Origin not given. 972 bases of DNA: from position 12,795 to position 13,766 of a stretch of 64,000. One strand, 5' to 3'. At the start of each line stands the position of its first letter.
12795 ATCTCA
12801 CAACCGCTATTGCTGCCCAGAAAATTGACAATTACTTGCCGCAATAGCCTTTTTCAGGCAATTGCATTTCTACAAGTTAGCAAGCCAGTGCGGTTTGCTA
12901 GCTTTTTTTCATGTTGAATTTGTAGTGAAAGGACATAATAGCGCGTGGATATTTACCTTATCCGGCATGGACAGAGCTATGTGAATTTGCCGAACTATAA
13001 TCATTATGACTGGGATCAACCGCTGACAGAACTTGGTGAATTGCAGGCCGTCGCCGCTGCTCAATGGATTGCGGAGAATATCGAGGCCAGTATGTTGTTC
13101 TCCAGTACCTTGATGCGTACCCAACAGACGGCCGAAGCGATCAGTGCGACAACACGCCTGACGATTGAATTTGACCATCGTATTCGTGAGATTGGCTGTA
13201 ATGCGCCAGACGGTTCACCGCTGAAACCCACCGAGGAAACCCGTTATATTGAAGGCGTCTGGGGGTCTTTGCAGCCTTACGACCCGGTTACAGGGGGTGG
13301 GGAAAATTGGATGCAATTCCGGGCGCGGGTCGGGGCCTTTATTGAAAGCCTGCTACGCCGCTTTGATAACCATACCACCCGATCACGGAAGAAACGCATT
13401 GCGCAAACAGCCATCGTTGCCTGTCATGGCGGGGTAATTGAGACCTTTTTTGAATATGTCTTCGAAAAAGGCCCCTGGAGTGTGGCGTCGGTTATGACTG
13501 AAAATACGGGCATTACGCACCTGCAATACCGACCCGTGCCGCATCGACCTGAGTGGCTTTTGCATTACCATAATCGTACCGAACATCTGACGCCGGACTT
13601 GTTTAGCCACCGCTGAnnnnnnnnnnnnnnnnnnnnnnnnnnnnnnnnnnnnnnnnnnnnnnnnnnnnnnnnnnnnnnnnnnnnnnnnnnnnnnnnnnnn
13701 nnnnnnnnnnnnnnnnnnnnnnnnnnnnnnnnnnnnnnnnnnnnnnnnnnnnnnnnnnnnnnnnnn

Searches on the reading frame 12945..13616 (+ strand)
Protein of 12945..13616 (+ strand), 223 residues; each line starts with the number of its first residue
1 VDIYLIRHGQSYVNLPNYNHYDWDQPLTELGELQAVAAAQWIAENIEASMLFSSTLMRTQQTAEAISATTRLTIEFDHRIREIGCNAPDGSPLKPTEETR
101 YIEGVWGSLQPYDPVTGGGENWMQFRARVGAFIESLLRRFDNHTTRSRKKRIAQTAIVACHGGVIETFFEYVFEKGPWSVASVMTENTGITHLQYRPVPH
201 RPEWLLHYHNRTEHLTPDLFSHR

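Call 3: search_protein_families(library=pfam, proteins=[window:12945-13616:+], max_evalue=0.01)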
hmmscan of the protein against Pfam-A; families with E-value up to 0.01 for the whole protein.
window:12945-13616:+ (223 aa): 1 family
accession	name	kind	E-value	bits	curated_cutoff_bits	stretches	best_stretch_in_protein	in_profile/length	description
PF00300.27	His_Phos_1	-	3.1e-29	102.5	21.7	1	3-197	1-183/194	Histidine phosphatase superfamily (branch 1)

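Call 4: search_protein_families(library=ncbifam, proteins=[window:12945-13616:+], max_evalue=0.01)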
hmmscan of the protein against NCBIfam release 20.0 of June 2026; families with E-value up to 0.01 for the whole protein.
window:12945-13616:+ (223 aa): 16 families
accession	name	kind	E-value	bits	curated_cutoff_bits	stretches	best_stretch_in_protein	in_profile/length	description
TIGR03162.1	ribazole_cobC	equivalog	1.7e-16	60.1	162.9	1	3-193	1-176/176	alpha-ribazole phosphatase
NF038349.1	dPGM_arch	equivalog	4.6e-13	49.5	225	1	4-191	2-167/194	2,3-diphosphoglycerate-dependent phosphoglycerate mutase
NF005567.0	PRK07238.1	equivalog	1.1e-12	47.9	326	1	3-144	180-320/378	bifunctional RNase H/acid phosphatase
NF011580.0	PRK15004.1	equivalog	9.7e-12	45.3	250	1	1-187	1-187/203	adenosylcobalamin/alpha-ribazole phosphatase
NF045917.1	PhserinePhPspA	equivalog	2.2e-11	43.8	350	1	3-181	4-182/211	phosphoserine phosphatase PspA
NF002901.0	PRK03482.1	equivalog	2.4e-11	43.7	261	1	2-84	3-84/215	2,3-diphosphoglycerate-dependent phosphoglycerate mutase GpmB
TIGR03848.1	MSMEG_4193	subfamily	5.7e-09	35.7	203.85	1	4-168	3-159/204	MSMEG_4193 family putative phosphomutase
TIGR00249.1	sixA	equivalog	7.7e-08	32.3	74.5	1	1-69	1-66/154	phosphohistidine phosphatase SixA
NF002339.0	PRK01295.1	equivalog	8.8e-07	28.6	316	1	4-67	6-70/206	2,3-bisphosphoglycerate-dependent phosphoglycerate mutase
NF002217.0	PRK01112.1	equivalog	2.5e-06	27.1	320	1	3-63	4-63/228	2,3-bisphosphoglycerate-dependent phosphoglycerate mutase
TIGR01258.1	pgm_1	subfamily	1.7e-05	24.3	81.7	1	3-67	3-68/245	2,3-bisphosphoglycerate-dependent phosphoglycerate mutase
NF010713.0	PRK14115.1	equivalog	9.7e-05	21.8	305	1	3-67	4-69/248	2,3-diphosphoglycerate-dependent phosphoglycerate mutase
NF010718.0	PRK14120.1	equivalog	0.00035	20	366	1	3-75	7-81/249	phosphoglyceromutase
NF009994.0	PRK13463.1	equivalog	0.00044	20.1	277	1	3-145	5-146/203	phosphoserine phosphatase 1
NF010717.0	PRK14119.1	equivalog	0.0016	18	378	1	3-67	4-69/228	2,3-diphosphoglycerate-dependent phosphoglycerate mutase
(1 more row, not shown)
